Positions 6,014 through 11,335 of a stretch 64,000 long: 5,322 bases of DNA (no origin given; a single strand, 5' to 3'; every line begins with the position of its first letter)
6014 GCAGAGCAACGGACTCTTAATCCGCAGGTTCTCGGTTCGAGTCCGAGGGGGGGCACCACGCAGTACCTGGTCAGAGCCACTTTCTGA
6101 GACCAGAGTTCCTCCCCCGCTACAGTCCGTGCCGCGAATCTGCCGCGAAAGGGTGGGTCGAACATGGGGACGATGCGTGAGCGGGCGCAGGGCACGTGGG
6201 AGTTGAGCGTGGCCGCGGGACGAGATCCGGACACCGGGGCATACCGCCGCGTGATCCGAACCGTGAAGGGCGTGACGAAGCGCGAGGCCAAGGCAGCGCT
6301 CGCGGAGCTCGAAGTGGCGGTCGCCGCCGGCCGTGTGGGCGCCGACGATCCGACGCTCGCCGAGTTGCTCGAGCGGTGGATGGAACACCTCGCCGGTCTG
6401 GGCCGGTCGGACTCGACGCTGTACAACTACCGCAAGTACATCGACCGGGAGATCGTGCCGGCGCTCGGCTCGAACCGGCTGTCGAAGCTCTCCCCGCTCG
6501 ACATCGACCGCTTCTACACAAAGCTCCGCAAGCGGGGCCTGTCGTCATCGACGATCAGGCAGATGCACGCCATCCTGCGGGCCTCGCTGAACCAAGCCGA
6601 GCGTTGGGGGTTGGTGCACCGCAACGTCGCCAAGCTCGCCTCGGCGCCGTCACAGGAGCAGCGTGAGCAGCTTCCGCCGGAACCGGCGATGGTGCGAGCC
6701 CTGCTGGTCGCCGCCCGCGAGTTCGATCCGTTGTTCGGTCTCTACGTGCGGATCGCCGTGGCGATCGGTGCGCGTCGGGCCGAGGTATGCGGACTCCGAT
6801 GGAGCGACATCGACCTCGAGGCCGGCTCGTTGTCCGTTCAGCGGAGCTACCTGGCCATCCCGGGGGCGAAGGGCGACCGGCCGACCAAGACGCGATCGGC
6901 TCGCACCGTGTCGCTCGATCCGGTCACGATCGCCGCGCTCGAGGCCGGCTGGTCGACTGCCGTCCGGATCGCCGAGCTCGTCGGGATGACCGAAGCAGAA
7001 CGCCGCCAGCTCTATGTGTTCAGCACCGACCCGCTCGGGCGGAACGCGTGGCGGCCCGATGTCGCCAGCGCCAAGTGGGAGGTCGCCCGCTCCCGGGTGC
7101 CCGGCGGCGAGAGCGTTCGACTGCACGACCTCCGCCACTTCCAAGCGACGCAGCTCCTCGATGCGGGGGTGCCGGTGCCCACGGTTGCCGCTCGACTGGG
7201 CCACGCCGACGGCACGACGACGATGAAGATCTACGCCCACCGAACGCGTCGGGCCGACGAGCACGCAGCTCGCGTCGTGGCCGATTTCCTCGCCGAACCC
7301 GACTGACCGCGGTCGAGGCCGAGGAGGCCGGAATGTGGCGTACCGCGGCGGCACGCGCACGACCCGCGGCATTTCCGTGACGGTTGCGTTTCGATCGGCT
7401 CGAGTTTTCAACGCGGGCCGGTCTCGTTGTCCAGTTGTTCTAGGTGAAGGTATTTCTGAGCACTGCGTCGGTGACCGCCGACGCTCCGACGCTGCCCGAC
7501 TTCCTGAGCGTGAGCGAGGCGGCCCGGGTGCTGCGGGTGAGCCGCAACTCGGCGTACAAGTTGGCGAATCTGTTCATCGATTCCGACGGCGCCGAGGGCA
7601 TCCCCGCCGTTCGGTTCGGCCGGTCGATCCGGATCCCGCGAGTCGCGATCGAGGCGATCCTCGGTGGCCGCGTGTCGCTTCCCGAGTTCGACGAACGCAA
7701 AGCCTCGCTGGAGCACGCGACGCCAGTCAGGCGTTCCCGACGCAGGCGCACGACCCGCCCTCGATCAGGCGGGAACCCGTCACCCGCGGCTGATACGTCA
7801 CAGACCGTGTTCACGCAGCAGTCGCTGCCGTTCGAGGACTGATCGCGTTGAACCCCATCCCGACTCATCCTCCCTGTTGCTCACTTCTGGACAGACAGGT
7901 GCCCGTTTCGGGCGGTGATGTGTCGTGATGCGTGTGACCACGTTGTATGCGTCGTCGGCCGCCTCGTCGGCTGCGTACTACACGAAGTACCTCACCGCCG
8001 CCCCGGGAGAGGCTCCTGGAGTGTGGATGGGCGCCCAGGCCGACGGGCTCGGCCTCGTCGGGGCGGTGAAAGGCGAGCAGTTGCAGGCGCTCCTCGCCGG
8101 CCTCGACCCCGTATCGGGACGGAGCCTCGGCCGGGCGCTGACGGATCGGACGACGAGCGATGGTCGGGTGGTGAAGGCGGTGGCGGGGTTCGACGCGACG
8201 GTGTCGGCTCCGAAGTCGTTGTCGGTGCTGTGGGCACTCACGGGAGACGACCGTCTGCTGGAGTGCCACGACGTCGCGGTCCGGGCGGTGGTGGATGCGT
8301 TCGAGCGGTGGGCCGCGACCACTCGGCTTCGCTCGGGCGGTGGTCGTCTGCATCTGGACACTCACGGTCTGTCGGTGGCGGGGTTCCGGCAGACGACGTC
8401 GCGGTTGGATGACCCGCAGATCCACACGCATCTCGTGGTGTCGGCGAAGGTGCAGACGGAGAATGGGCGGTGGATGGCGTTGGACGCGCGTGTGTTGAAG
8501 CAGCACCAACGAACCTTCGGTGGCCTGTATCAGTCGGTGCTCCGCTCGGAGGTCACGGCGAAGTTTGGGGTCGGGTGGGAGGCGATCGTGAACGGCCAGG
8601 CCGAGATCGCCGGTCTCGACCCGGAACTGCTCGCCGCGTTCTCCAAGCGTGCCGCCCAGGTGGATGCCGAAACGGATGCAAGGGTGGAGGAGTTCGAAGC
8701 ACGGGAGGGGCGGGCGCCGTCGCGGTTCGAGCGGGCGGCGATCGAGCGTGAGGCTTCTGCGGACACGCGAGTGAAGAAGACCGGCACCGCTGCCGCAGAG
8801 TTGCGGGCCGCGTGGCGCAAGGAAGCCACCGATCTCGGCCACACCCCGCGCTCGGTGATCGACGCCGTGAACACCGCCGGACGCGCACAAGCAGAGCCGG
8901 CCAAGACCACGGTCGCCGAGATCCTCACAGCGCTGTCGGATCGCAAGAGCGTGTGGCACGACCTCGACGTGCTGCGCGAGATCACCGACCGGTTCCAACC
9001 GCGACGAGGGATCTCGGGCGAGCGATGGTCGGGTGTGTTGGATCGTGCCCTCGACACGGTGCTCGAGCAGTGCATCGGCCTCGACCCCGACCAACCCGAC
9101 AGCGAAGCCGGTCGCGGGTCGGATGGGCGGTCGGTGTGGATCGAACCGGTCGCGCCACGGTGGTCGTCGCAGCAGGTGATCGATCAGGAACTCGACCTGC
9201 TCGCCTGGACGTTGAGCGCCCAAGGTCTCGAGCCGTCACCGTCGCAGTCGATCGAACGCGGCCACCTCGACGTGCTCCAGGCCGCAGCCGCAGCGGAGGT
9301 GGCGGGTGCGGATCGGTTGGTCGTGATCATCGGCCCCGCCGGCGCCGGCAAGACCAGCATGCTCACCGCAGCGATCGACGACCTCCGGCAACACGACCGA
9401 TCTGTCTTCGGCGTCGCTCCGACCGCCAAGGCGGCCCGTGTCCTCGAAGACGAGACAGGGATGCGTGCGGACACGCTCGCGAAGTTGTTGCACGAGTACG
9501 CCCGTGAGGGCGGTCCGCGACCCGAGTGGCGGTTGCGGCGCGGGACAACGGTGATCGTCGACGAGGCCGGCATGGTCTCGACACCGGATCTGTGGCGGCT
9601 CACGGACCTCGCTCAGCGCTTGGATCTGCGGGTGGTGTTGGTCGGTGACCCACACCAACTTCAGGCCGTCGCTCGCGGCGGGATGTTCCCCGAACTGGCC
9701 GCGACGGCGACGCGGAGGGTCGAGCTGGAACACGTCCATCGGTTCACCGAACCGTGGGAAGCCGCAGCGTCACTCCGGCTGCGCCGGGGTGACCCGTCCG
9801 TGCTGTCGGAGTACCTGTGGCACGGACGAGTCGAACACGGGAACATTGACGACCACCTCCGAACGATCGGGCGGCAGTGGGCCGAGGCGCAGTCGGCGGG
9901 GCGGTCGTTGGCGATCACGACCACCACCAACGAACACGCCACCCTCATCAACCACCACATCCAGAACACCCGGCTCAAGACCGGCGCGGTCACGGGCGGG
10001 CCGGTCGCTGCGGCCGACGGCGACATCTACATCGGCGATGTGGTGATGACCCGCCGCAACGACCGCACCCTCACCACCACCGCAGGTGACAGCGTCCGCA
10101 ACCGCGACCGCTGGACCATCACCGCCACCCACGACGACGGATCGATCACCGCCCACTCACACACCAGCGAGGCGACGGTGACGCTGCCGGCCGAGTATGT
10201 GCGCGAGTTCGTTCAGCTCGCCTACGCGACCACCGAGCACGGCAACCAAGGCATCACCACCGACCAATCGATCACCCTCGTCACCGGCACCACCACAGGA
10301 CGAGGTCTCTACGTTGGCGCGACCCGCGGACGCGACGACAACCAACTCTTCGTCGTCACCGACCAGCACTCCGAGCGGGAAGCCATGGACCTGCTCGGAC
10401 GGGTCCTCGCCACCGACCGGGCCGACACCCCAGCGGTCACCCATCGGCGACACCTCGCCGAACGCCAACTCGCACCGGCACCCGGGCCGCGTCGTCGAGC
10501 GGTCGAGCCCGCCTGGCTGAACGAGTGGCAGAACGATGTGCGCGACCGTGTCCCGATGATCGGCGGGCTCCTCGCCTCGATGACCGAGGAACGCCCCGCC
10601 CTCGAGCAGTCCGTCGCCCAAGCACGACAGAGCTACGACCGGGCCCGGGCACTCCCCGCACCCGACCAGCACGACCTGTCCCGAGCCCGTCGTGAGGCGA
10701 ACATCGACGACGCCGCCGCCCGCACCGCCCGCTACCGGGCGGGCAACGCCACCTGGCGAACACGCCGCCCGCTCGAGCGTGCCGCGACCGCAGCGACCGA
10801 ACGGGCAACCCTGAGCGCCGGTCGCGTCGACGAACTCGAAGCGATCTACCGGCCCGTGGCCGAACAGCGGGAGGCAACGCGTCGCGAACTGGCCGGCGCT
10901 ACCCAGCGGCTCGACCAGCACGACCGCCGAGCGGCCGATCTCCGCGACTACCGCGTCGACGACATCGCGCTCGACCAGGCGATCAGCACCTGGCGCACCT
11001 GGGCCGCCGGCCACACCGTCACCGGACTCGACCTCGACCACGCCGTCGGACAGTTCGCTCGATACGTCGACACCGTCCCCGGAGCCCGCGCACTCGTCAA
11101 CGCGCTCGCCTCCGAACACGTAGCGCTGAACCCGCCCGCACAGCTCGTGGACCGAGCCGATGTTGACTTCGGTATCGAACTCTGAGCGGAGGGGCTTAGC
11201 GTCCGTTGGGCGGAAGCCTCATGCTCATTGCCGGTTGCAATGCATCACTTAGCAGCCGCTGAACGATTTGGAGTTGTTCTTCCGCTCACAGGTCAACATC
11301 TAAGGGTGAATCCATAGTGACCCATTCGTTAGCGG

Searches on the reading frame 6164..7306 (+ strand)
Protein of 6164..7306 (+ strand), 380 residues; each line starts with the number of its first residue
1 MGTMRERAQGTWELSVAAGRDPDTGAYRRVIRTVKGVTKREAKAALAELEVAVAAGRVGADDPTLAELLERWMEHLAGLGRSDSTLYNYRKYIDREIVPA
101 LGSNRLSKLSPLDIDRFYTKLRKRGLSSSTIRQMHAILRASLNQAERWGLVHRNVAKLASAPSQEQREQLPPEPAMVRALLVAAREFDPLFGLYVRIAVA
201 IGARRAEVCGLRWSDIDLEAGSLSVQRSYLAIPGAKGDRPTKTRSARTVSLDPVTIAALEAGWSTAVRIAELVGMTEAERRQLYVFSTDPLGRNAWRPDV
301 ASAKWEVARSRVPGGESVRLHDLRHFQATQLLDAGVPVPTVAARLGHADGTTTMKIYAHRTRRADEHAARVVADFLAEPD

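Call 18: search_protein_families(library=pfam, proteins=[window:6164-7306:+], max_evalue=0.001)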
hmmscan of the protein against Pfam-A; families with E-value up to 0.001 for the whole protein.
window:6164-7306:+ (380 aa): 4 families
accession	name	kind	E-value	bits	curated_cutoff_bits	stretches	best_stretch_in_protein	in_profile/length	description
PF00589.27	Phage_integrase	-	1.4e-19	70.9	27.1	1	193-361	26-169/172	Phage integrase family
PF14659.12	Phage_int_SAM_3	-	4.6e-11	43.2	22.6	1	64-121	1-57/58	Phage integrase, N-terminal SAM-like domain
PF13495.12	Phage_int_SAM_4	-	2.2e-06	28.4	27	1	68-139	1-72/85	Phage integrase, N-terminal SAM-like domain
PF02899.23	Phage_int_SAM_1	-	0.00016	22.3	22.3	1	69-140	1-74/83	Phage integrase, N-terminal SAM-like domain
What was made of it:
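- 6164..7306 (+): Tyrosine integrase of the element. PF00589, E 1.4e-19 (call 18).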

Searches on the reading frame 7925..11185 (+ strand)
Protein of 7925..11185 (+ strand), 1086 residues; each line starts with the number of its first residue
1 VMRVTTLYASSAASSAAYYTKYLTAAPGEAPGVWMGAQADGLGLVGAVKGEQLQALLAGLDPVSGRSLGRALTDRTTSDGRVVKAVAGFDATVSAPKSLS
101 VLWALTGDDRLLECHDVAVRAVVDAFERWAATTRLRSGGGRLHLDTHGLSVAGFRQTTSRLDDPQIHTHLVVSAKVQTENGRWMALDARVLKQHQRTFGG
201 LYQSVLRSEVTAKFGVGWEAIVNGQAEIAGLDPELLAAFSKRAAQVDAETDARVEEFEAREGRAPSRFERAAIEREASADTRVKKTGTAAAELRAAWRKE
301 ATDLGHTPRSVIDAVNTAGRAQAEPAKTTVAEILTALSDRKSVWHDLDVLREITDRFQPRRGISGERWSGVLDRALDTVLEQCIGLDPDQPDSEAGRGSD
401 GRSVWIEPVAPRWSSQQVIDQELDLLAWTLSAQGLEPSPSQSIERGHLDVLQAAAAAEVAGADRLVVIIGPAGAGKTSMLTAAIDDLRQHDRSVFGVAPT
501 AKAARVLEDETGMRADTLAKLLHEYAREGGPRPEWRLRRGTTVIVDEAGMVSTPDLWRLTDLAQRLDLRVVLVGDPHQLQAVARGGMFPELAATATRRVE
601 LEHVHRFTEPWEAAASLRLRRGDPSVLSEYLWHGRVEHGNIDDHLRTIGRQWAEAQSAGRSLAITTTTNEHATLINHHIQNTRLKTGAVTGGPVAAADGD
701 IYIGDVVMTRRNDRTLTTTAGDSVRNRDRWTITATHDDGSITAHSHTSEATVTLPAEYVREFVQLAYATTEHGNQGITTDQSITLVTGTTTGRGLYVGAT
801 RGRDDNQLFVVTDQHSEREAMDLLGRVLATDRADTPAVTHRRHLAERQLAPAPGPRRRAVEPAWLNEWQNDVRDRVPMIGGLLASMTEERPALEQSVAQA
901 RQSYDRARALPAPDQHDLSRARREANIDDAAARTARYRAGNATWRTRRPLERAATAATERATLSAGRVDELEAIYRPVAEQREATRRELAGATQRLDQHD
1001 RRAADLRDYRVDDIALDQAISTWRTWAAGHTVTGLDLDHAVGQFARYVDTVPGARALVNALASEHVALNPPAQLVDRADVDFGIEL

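Call 18: search_protein_families(library=pfam, proteins=[window:7925-11185:+], max_evalue=0.001)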
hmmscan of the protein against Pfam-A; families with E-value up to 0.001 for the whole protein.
window:7925-11185:+ (1086 aa): 7 families
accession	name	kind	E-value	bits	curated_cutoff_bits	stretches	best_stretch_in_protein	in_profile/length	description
PF08751.17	TrwC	-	1.2e-73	248.7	25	1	8-303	8-285/286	TrwC relaxase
PF13604.12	AAA_30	-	1.8e-54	184.8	27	1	448-639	2-189/191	AAA domain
PF13245.12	AAA_19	-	3.2e-21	76.4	25.1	1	456-582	4-132/134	AAA domain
PF22232.2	TraI_hel_assoc_N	-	2.6e-09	38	27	1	470-574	1-99/99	TraI helicase-associated ssDNA bd, N-terminal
PF13086.12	AAA_11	-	7e-08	33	27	1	542-582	216-253/257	AAA domain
PF13401.12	AAA_22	-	1.8e-06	28.7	27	1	463-579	5-126/130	AAA domain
PF01443.25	Viral_helicase1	-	2.1e-06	28.2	21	1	467-607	2-127/228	Viral superfamily 1 RNA helicase core domain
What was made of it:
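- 7925..11185 (+): TrwC-type relaxase with helicase domain. It is convergent with gene 2. PF08751 E 1.2e-73 and PF13604 E 1.8e-54 (call 18).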

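Call 80: list_cluster_members(proteins=[window:588-1637:-, window:7925-11185:+, window:6164-7306:+])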
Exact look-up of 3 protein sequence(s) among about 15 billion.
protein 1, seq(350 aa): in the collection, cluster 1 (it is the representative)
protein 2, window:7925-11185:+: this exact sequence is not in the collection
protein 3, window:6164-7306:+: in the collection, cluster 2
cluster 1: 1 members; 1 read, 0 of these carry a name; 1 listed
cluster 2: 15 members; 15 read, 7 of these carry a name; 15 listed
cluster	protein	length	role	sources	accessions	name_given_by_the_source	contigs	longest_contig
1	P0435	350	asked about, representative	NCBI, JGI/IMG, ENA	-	-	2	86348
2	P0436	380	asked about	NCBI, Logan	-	-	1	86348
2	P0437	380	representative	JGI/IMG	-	integrase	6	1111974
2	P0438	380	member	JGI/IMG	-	integrase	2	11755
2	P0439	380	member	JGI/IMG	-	integrase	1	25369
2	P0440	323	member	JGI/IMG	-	integrase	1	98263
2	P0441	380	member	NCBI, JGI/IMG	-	integrase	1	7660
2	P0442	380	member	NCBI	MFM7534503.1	MAG: tyrosine-type recombinase/integrase [Acidimicrobiales bacterium]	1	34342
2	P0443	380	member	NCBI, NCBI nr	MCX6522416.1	MAG: site-specific integrase [Actinobacteria bacterium] | site-specific integrase [Actinomycetota bacterium]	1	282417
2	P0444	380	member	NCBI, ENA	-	-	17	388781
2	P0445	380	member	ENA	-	-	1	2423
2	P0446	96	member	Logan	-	-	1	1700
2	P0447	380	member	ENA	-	-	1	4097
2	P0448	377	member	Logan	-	-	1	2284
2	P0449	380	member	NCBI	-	-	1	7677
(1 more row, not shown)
